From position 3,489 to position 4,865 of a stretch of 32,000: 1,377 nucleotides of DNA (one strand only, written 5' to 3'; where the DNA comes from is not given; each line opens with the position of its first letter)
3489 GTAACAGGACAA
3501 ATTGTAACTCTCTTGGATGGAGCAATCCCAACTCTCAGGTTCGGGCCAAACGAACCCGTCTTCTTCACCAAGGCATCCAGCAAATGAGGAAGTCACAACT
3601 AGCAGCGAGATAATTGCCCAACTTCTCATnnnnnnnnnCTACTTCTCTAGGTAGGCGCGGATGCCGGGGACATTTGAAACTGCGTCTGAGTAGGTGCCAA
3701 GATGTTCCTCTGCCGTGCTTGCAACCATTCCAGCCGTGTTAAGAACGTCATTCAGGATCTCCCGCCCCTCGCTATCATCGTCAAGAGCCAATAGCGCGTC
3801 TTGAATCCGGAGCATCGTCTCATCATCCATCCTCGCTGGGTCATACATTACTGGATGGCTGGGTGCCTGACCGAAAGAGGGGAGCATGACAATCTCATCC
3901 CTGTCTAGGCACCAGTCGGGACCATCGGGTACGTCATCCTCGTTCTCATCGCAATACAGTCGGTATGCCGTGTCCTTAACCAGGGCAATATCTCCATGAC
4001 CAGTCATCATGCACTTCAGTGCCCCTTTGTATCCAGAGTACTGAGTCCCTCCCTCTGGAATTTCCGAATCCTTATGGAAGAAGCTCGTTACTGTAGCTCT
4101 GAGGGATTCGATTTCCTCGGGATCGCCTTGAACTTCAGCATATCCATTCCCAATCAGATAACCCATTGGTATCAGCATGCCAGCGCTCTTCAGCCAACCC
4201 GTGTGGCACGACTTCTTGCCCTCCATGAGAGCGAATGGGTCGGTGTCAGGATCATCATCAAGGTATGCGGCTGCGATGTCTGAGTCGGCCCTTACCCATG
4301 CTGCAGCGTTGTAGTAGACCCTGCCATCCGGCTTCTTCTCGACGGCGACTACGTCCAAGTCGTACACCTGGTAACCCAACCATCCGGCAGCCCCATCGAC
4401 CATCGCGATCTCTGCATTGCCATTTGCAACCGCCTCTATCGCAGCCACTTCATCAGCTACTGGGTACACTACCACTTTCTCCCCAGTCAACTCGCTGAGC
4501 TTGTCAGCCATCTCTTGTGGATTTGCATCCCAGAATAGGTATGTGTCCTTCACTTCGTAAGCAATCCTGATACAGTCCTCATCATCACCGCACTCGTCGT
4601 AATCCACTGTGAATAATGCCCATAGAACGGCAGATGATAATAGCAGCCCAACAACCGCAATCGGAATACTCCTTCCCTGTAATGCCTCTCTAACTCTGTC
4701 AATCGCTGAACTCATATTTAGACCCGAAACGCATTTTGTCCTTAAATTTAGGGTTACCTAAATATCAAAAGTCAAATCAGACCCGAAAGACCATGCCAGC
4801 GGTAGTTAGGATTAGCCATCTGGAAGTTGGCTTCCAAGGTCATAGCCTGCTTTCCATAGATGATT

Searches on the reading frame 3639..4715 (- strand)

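Call 7: search_protein_families(library=pfam, proteins=[window:3639-4715:-])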
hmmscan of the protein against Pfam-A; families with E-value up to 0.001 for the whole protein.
window:3639-4715:- (358 aa): 2 families
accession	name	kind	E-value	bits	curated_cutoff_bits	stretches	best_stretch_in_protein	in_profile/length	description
PF12974.12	Phosphonate-bd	-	2.6e-24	86.4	27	1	67-336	17-240/242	ABC transporter, phosphonate, periplasmic substrate-binding protein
PF00405.22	Transferrin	-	4.3e-15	56.2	20.3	2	68-215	16-150/328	Transferrin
